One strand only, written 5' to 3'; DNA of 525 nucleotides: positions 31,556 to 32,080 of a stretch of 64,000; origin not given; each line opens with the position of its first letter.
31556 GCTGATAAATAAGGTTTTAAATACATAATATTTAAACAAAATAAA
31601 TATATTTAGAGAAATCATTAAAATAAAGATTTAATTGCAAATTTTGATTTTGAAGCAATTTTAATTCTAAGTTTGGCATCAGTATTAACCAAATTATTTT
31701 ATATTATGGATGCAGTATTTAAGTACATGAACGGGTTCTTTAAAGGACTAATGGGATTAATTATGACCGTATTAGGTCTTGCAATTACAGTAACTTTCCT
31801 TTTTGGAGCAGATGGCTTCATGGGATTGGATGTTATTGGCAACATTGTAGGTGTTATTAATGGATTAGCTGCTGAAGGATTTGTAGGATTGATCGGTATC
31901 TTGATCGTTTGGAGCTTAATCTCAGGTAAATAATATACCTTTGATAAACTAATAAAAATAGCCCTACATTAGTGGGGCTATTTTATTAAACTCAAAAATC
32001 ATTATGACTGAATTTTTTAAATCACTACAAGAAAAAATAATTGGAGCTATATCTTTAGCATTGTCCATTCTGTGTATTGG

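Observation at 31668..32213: Top candidate: tandem paralogous helical-hairpin microproteins arranged like major and minor subunits of an unknown membrane or filament assembly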

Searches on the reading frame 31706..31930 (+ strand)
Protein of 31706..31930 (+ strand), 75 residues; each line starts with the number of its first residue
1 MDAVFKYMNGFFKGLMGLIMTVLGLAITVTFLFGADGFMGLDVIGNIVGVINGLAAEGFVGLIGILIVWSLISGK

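Call 3: search_protein_families(library=pfam, proteins=[window:31706-31930:+], max_evalue=10)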
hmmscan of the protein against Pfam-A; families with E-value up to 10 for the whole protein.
seq(75 aa): 0 families

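Call 4: search_protein_families(library=ncbifam, proteins=[window:31706-31930:+], max_evalue=10)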
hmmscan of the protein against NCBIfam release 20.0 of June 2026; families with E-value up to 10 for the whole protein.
seq(75 aa): 1 family
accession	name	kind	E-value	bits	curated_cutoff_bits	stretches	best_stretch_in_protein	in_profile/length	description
NF045849.1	ICE_MMCAP2_0565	equivalog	0.29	10.8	40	1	2-33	7-38/80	Mbov_0395 family pilin-like conjugal transfer protein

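Call 6: find_homologous_proteins(query=window:31706-31930:+, max_evalue=0.01)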
Query seq(75 aa) (75 aa): 78 proteins with E <= 0.01 among 80 candidates.
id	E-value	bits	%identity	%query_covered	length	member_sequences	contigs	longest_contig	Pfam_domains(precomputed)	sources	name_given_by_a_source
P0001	6.0e-36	139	99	100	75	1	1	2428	-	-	-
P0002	1.6e-34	135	95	100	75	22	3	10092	-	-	-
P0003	1.8e-34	135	96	100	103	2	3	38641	-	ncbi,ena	-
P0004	5.1e-33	130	96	97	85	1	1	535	-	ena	-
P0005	1.5e-32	129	91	100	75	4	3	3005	-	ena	-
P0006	2.1e-32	128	91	100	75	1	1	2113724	-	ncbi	-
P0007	3.6e-32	127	95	97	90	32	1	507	-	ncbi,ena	-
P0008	1.1e-30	123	90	97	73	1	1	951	-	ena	-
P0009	2.5e-30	122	87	100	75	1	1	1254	-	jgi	jgi:uncharacterized membrane protein YobD (UPF0266 family)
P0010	2.2e-29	118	97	91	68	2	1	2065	-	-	-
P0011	3.3e-27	112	82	97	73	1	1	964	-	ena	-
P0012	5.3e-27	111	82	97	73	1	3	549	-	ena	-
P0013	8.8e-27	110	82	97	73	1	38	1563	-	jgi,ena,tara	tara:strand:- start:203 stop:424 length:222 start_codon:yes stop_codon:yes gene_type:complete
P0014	1.6e-26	109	82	97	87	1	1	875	-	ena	-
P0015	2.8e-26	109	81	97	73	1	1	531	-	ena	-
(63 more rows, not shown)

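Call 12: search_solved_structures(query=A2, max_evalue=10)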
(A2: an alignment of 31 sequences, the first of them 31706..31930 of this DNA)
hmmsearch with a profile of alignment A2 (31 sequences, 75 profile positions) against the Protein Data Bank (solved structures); distinct sequences matched with E-value up to 10: 0.

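Call 28: search_protein_representatives(alignment_id=A3)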
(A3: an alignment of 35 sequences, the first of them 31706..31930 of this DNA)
Query: 35 sequences, 69 profile positions. Proteins with E-value up to 0.001 (for the whole library): 169; up to 1e-10: 28; up to 1e-30: 0. The best 150 are listed.
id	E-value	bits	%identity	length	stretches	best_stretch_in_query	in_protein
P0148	5.2e-28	113.1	-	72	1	1-69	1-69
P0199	2.4e-21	91.8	-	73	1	2-69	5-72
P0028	5.2e-21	90.7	-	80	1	1-67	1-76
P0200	8.2e-21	90.1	-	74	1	18-69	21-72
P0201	1.5e-19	86.0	-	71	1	1-69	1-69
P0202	7.8e-19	83.7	-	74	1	18-66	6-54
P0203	2.6e-16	75.7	-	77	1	1-68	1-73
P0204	2.5e-15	72.5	-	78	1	1-50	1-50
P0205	2.6e-15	72.4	-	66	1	1-51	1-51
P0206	2.1e-14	69.6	-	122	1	1-50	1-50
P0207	2.8e-14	69.1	-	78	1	7-68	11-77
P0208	4.2e-14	68.6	-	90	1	10-61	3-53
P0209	1.2e-13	67.1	-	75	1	1-69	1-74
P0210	1.3e-13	67.1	-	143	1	1-48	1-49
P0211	1.3e-13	67.0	-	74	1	1-69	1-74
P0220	2.2e-11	59.9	-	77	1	2-69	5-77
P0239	5.0e-08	49.1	-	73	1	1-66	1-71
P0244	2.2e-07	47.1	-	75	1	5-68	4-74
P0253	9.9e-07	45.0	-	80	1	1-66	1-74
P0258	4.1e-06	43.0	-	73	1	1-68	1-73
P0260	5.2e-06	42.7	-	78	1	3-67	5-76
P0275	1.6e-05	41.1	-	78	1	1-65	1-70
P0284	2.1e-05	40.7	-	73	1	8-67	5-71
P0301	5.5e-05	39.4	-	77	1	7-64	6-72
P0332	3.1e-04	37.0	-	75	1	1-69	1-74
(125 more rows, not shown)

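Call 30: predict_structure(alignment_id=A2)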
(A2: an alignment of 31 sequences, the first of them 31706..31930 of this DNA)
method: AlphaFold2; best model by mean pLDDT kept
length: 75 residues; sequences in the alignment: 31
mean_pLDDT: 74.1   pTM: 0.48
mean pLDDT of the five models: 74.1, 73.0, 68.2, 67.2, 63.6
residues with pLDDT >= 90: 0; 70-90: 59; 50-70: 16; < 50: 0
segments of 3 or more residues with pLDDT < 50: none
pLDDT, mean of each block of 10 residues (from residue 1): 72 81 79 69 73 73 75 69
secondary structure, 60 per line:
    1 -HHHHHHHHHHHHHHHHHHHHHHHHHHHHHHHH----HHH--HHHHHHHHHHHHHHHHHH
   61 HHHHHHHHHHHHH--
elements in order: H2-33 H43-73

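Call 32: search_protein_families(library=pfam, alignment_id=A4, max_evalue=0.01)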
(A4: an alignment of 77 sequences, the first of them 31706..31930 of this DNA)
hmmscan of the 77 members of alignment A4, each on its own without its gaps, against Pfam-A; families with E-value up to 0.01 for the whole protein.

A. member 1, window:31706-31930:+ (75 aa): 0 families

B. families by the number of members that match (of 77 scanned): 3 families
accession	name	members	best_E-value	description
PF24129.1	DUF7396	1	0.00073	Family of unknown function (DUF7396)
PF03209.21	PUCC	1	0.0083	PUCC protein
PF04610.19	TrbL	1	0.0098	TrbL/VirB6 plasmid conjugal transfer protein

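Call 33: search_protein_families(library=ncbifam, alignment_id=A4, max_evalue=0.01)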
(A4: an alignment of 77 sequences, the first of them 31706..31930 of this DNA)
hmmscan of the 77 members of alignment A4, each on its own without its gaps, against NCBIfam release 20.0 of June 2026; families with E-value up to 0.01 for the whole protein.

A. member 1, window:31706-31930:+ (75 aa): 0 families

B. families by the number of members that match (of 77 scanned): 3 families
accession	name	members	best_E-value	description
TIGR03745.1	conj_TIGR03745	1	0.0049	TIGR03745 family integrating conjugative element membrane protein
NF052277.1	lmo0954_fam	1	0.0071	lmo0954 family membrane protein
NF009217.0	PRK12567.1-1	1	0.0082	putative monovalent cation/H+ antiporter subunit B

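Call 34: search_solved_structures(query=A4, max_evalue=10)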
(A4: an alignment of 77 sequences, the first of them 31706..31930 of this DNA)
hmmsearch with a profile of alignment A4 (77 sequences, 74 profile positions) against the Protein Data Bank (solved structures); distinct sequences matched with E-value up to 10: 1.
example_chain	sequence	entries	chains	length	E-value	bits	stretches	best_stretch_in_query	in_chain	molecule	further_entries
9miy_A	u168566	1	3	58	2.5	11.6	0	36-68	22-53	Pre-glycoprotein polyprotein GP complex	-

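Call 36: find_related_loci(query=A2, collection=genome_contigs, flank=4000)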
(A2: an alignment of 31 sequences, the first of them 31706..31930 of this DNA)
Query A2 (75 aa) in genome_contigs; peptide patterns used: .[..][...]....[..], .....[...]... (x = any residue, [..] = any of these).
117 stretches matched a pattern; 54 encode a relative of the query (tblastn E <= 1e-3); 54 distinct loci.
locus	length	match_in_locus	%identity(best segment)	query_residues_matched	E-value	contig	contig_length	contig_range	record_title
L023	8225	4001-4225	100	1-75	1e-41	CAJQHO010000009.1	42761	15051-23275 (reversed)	MAG: uncultured Flavobacteriales bacterium isolate 0.2_20180403_Bin_130_1 genome assembly, contig: c_000000000616, whole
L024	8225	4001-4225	100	1-75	1e-41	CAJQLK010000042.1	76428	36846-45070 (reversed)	MAG: uncultured Flavobacteriales bacterium isolate 0.2_20180522_Bin_27_sub_1 genome assembly, contig: c_000000000346, wh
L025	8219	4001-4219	93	1-73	4e-37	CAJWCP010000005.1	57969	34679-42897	MAG TPA_asm: uncultured Flavobacteriales bacterium isolate ERR598968_bin.104_MetaBAT_v2.12.1_MAG genome assembly, contig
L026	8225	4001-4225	91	1-75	4e-37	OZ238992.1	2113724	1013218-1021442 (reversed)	MAG: Flavobacteriales bacterium isolate 73eeb7d9-08c9-4a5c-b931-9a13151ceb09 genome assembly, chromosome: 1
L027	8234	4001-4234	69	1-75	9e-29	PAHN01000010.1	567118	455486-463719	MAG: Flavobacteriales bacterium isolate NAT179 48701, whole genome shotgun sequence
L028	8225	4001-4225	60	1-75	2e-25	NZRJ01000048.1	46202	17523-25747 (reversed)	MAG: Flavobacteriales bacterium isolate EAC38 111415, whole genome shotgun sequence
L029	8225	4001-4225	60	1-75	2e-25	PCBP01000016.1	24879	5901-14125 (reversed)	MAG: Flavobacteriales bacterium isolate NP1160 11122, whole genome shotgun sequence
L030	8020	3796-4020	60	1-75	3e-25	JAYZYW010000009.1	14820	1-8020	MAG: Bacteroidota bacterium isolate XB_MAG62 DB_MAG62_0009, whole genome shotgun sequence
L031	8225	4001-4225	60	1-75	1e-24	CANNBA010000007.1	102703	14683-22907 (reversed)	MAG: Flavobacteriales bacterium isolate ZH-3nov15-18 genome assembly, contig: ZH-3nov15-C77, whole genome shotgun sequen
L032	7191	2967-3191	60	1-75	2e-23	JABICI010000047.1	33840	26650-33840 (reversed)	MAG: Flavobacteriales bacterium isolate SI048_bin47 k141_228534, whole genome shotgun sequence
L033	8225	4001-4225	60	1-75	2e-23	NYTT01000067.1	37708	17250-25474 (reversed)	MAG: Flavobacteriales bacterium isolate CPC60 MHASMcontig_35677, whole genome shotgun sequence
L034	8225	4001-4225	56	1-75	3e-23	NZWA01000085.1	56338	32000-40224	MAG: Flavobacteriales bacterium isolate NAT55 38273, whole genome shotgun sequence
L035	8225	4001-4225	56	1-75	1e-22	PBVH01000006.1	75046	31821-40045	MAG: Flavobacteriales bacterium isolate RS431 56878, whole genome shotgun sequence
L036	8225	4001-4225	59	1-75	6e-22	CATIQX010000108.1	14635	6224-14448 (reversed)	MAG: Cryomorphaceae bacterium isolate bin.919 MAG genome assembly, contig: k119_3769118, whole genome shotgun sequence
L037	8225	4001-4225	59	1-75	6e-22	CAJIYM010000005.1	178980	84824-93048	MAG: uncultured Flavobacteriales bacterium isolate FRAM18_bin188 genome assembly, contig: FRAM18_bin188-5, whole genome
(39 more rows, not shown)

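Call 41: find_encoding_contigs(protein=P0253, flank=6000, max_places=4)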
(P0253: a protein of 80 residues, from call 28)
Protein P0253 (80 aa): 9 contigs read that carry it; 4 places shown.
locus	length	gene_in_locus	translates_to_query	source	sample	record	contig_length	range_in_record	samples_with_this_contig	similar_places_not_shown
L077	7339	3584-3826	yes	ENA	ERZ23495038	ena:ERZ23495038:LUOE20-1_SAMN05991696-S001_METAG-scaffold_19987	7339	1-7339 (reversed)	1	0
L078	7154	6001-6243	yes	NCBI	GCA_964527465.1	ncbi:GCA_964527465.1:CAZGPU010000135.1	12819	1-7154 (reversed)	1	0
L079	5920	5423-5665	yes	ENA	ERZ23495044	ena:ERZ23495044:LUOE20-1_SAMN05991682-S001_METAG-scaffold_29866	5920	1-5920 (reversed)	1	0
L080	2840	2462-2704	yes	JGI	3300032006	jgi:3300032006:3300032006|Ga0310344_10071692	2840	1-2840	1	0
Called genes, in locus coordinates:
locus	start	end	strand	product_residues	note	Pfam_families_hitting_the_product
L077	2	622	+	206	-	?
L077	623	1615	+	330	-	PF01032:FecCD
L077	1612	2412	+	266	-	PF00005:ABC_tran, PF13304:AAA_21 (faint)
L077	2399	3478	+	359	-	PF03544:TonB_C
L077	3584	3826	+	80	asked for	-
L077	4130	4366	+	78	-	-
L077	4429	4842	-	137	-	PF01042:Ribonuc_L-PSP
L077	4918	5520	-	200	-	PF02798:GST_N, PF13417:GST_N_3, PF13409:GST_N_2, PF00043:GST_C (weak)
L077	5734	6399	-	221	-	PF03737:RraA-like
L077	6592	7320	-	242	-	PF01568:Molydop_binding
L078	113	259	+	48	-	-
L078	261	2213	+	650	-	PF07715:Plug, PF00593:TonB_dep_Rec_b-barrel, PF14905:OMP_b-brl_3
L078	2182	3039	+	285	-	PF01497:Peripla_BP_2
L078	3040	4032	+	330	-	PF01032:FecCD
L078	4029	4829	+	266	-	PF00005:ABC_tran, PF13304:AAA_21 (faint)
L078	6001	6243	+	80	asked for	-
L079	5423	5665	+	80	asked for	-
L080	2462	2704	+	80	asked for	-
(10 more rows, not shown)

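Call 45: find_homologous_proteins(query=A5, max_evalue=0.001)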
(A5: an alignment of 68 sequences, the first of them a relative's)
Query A5 (68 sequences) (80 aa, profile of the alignment): 1191 proteins with E <= 0.001 among 5092 candidates; the best 120 are listed.
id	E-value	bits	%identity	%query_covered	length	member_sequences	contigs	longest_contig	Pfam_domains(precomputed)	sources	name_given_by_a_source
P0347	1.1e-25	107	69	100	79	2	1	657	-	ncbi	-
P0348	1.8e-25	107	67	79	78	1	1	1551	-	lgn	-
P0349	2.2e-25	106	67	79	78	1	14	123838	-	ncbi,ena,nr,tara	ncbi:hypothetical protein OAK17_02550 [Alphaproteobacteria bacterium]|nr:hypothetical protein [Alpha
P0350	2.3e-25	106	67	79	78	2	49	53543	-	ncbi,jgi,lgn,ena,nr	ncbi:MAG: hypothetical protein CMM18_03585 [Rhodospirillaceae bacterium]|nr:hypothetical protein [Rh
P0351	2.3e-25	106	67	79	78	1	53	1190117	-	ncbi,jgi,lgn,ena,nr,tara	ncbi:MAG: hypothetical protein CMM49_02310 [Rhodospirillaceae bacterium]|nr:hypothetical protein [Rh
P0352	2.3e-25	106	64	98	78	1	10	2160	-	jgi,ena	-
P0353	3.0e-25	106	69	100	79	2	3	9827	-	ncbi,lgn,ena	-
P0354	3.6e-25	106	67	79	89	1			-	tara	tara:strand:+ start:2217 stop:2486 length:270 start_codon:yes stop_codon:yes gene_type:complete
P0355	4.0e-25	106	67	79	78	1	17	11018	-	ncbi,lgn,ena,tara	tara:strand:+ start:1780 stop:2016 length:237 start_codon:yes stop_codon:yes gene_type:complete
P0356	4.2e-25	105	66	100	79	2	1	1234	-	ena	-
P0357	1.5e-24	104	68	100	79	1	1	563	-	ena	-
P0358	1.6e-24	104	63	100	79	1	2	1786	-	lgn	-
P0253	2.0e-24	103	100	100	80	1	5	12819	-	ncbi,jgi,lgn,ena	-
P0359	2.1e-24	103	98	100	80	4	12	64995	-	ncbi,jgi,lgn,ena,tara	tara:strand:+ start:507 stop:749 length:243 start_codon:yes stop_codon:yes gene_type:complete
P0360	2.8e-24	103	68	100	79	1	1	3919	-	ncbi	-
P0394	3.4e-23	99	72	99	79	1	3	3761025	-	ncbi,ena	-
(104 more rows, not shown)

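Call 46: find_encoding_contigs(protein=P0394, flank=6000, max_places=3)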
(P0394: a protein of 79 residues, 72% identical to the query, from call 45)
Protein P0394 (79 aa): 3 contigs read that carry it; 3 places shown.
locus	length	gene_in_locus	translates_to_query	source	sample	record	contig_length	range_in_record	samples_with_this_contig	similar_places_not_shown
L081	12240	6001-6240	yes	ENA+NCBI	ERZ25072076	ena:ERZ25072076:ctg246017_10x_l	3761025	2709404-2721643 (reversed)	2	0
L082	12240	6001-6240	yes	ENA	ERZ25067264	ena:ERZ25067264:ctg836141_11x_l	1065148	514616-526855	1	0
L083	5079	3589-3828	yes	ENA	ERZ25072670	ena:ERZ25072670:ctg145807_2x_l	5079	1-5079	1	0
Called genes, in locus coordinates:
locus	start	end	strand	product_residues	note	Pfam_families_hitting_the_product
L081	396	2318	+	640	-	PF07715:Plug, PF00593:TonB_dep_Rec_b-barrel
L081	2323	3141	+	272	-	PF01497:Peripla_BP_2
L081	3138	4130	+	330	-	PF01032:FecCD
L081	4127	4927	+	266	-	PF00005:ABC_tran, PF13304:AAA_21 (faint)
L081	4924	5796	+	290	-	PF03544:TonB_C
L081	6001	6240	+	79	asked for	-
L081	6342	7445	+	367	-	PF00211:Guanylate_cyc, PF13239:2TM (weak)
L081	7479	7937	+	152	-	PF04657:DMT_YdcZ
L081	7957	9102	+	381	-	PF12698:ABC2_membrane_3 (weak)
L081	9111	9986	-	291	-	PF03279:Lip_A_acyltrans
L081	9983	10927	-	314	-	PF02606:LpxK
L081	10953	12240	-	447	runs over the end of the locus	PF04413:Glycos_transf_N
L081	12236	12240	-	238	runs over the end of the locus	PF04028:DUF374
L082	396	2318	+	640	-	PF07715:Plug, PF00593:TonB_dep_Rec_b-barrel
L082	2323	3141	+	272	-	PF01497:Peripla_BP_2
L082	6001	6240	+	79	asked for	-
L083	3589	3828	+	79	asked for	-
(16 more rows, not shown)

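Call 47: find_encoding_contigs(protein=P0351, flank=6000, max_places=3)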
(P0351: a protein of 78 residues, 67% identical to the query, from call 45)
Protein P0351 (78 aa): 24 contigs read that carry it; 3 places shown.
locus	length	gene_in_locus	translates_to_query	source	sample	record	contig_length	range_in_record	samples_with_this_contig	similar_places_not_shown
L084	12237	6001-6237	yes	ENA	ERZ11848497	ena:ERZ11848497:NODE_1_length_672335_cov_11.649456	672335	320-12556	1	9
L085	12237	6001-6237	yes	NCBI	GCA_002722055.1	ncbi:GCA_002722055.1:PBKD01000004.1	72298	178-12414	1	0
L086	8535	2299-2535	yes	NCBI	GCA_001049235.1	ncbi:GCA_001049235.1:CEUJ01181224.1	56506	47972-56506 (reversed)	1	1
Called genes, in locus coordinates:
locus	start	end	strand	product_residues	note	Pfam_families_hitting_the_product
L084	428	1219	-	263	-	PF00106:adh_short, PF13561:adh_short_C2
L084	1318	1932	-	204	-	PF02979:NHase_alpha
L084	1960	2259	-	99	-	PF02211:NHase_beta_C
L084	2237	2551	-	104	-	PF21006:NHase_beta_N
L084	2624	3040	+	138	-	PF00903:Glyoxalase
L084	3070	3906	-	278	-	PF00106:adh_short, PF08659:KR, PF13561:adh_short_C2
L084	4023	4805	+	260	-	PF04248:NTP_transf_9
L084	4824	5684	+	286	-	PF13714:PEP_mutase, PF00463:ICL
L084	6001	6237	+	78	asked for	-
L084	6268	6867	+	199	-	-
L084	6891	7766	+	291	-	PF27832:Htd2, PF13452:FAS1_DH_region (weak)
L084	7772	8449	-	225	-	-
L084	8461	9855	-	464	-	PF01425:Amidase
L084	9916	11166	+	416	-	PF00296:Bac_luciferase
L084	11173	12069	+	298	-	PF00135:COesterase, PF20434:BD-FAE, PF07859:Abhydrolase_3, PF00326:Peptidase_S9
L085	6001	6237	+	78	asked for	-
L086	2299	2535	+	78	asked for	-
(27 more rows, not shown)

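Call 54: fold_search(model_id=the predicted structure, library=pdb)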
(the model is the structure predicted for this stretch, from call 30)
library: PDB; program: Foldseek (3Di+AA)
matches with E <= 10: 1; with E <= 0.001: 0
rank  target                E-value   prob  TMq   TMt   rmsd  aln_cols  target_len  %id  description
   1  2c0s_MODEL_1_A        6.2e+00  0.08  0.40  0.45   7.9        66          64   11  NMR Solution Structure of a protein aspartic acid phosphate phosphatase from Bacillus Anthracis (released 2006-09-25)

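Call 58: list_cluster_members(proteins=[P0209, P0220, P0239, P0244, P0258, P0260, P0275, P0284, P0301, P0332])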
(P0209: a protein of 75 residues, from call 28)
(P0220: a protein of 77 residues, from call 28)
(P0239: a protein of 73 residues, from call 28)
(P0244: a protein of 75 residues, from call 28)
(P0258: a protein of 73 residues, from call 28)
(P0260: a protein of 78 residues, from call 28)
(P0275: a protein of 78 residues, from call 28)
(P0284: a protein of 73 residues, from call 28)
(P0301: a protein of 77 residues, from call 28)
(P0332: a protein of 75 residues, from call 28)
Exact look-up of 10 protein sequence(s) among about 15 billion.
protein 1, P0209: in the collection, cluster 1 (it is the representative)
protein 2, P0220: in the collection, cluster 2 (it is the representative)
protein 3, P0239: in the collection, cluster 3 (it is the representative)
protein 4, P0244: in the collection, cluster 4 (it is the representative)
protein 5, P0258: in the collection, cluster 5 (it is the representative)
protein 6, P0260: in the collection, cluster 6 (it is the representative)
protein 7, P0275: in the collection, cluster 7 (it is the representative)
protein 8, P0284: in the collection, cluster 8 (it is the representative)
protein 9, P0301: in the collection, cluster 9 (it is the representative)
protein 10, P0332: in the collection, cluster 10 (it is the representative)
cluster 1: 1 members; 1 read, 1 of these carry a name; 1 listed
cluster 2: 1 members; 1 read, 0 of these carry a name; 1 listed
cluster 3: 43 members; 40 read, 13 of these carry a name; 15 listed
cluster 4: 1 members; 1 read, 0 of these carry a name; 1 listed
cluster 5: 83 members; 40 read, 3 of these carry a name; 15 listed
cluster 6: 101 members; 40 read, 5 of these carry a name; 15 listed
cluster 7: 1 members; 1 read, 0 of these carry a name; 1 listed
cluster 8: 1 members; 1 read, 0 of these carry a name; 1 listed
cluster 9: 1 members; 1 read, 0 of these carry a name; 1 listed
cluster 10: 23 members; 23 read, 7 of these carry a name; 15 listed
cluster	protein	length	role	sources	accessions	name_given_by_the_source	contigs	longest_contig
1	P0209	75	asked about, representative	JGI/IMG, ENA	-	hypothetical protein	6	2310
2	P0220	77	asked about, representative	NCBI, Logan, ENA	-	-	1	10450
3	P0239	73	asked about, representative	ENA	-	-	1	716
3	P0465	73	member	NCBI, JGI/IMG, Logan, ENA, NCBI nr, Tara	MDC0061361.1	hypothetical protein OAJ69_00215 [Pseudomonadota bacterium] | hypothetical protein [Pseudomonadota bacterium] | strand:+ start:32 stop:253 length:222 start_codon:yes stop_codon:yes gene_type:complete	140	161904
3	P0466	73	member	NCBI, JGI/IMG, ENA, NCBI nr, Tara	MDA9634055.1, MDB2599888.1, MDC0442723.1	hypothetical protein OAM47_01020 [Gammaproteobacteria bacterium] | hypothetical protein | hypothetical protein [Pseudomonadota bacterium]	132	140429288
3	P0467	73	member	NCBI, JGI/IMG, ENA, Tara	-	strand:+ start:481 stop:702 length:222 start_codon:yes stop_codon:yes gene_type:complete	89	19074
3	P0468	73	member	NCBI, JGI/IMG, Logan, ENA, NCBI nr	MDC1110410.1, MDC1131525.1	hypothetical protein OAT24_02955 [Gammaproteobacteria bacterium] | hypothetical protein | hypothetical protein [Gammaproteobacteria bacterium]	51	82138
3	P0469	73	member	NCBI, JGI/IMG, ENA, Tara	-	strand:+ start:508 stop:729 length:222 start_codon:yes stop_codon:yes gene_type:complete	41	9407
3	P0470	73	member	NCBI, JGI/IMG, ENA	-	hypothetical protein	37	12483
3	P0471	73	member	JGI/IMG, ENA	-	hypothetical protein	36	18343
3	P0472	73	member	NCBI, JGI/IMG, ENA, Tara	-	strand:+ start:27805 stop:28026 length:222 start_codon:yes stop_codon:yes ...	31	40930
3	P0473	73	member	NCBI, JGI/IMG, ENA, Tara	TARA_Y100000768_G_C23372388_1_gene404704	hypothetical protein | strand:+ start:254 stop:475 length:222 start_codon:yes stop_codon:yes gene_type:complete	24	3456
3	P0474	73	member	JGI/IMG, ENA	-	hypothetical protein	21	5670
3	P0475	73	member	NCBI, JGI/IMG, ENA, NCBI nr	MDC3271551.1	hypothetical protein OAU58_00970 [Gammaproteobacteria bacterium] | hypothetical protein | hypothetical protein [Gammaproteobacteria bacterium]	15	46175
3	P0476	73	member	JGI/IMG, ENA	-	hypothetical protein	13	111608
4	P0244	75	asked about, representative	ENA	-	-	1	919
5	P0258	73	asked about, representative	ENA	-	-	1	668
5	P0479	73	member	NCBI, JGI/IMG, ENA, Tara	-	hypothetical protein | strand:- start:5410 stop:5631 length:222 start_codon:yes stop_codon:yes gene_type:complete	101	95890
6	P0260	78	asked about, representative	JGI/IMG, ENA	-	-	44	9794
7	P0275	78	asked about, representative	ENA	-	-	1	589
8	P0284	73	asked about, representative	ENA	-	-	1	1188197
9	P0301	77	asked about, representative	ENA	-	-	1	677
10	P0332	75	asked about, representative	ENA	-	-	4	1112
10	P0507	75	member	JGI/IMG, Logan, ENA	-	hypothetical protein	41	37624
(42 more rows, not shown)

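Call 59: find_encoding_contigs(protein=P0465, flank=5000, max_places=3)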
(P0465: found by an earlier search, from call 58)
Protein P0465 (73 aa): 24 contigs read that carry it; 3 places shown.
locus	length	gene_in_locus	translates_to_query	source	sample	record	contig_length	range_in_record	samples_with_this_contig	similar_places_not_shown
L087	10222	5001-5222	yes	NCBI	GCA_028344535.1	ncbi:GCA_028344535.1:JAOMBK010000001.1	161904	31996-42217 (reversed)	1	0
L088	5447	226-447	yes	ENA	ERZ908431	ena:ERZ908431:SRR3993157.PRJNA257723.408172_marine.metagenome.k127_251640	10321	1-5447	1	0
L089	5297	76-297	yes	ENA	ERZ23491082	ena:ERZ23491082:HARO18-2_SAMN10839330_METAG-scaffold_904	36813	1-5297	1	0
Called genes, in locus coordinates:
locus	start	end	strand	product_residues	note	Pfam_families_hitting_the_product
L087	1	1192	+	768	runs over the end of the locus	PF04760:IF2_N, PF00025:Arf (weak), PF00009:GTP_EFTU, PF01926:MMR_HSR1, PF22042:EF-G_D2, PF03144:GTP_EFTU_D2 (faint), PF11987:IF-2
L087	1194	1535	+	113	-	PF02033:RBFA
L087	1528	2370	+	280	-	PF01509:TruB_N, PF16198:TruB_C_2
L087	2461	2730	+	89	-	PF00312:Ribosomal_S15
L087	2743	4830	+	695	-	PF01138:RNase_PH, PF03725:RNase_PH_C, PF03726:PNPase, PF01138:RNase_PH, PF03725:RNase_PH_C (weak), PF00013:KH_1, PF00575:S1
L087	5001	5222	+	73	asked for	-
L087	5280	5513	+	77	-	-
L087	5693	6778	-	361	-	PF01926:MMR_HSR1, PF02421:FeoB_N (weak), PF06071:YchF-GTPase_C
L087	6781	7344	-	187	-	PF01195:Pept_tRNA_hydro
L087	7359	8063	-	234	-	PF01386:Ribosomal_L25p, PF14693:Ribosomal_TL5_C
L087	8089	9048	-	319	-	PF13793:Pribosyltran_N, PF00156:Pribosyltran, PF14572:Pribosyl_synth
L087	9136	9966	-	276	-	PF00288:GHMP_kinases_N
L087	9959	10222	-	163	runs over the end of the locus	-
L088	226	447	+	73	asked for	-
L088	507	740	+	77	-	-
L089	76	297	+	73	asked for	-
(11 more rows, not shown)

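Call 60: find_encoding_contigs(protein=P0479, flank=5000, max_places=3)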
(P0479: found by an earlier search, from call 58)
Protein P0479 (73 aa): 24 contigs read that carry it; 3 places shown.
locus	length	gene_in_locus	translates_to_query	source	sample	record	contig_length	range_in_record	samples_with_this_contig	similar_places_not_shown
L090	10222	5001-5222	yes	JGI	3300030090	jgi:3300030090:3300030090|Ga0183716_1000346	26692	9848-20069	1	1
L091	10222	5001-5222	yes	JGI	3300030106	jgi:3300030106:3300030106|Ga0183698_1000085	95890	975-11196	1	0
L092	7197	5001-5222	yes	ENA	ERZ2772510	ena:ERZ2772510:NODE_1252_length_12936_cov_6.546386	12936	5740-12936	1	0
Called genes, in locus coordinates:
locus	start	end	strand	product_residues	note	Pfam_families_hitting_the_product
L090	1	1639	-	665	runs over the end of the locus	-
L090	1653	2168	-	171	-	PF04965:GPW_gp25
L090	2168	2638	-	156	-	-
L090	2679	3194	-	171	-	-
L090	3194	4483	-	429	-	-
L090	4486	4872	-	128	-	-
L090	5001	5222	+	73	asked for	-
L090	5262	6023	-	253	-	-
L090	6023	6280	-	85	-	-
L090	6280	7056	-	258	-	-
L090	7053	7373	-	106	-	-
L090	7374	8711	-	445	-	-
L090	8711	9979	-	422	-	-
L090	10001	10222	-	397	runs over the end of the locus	PF14236:DruA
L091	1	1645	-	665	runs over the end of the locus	-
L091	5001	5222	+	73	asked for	-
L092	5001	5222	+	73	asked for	-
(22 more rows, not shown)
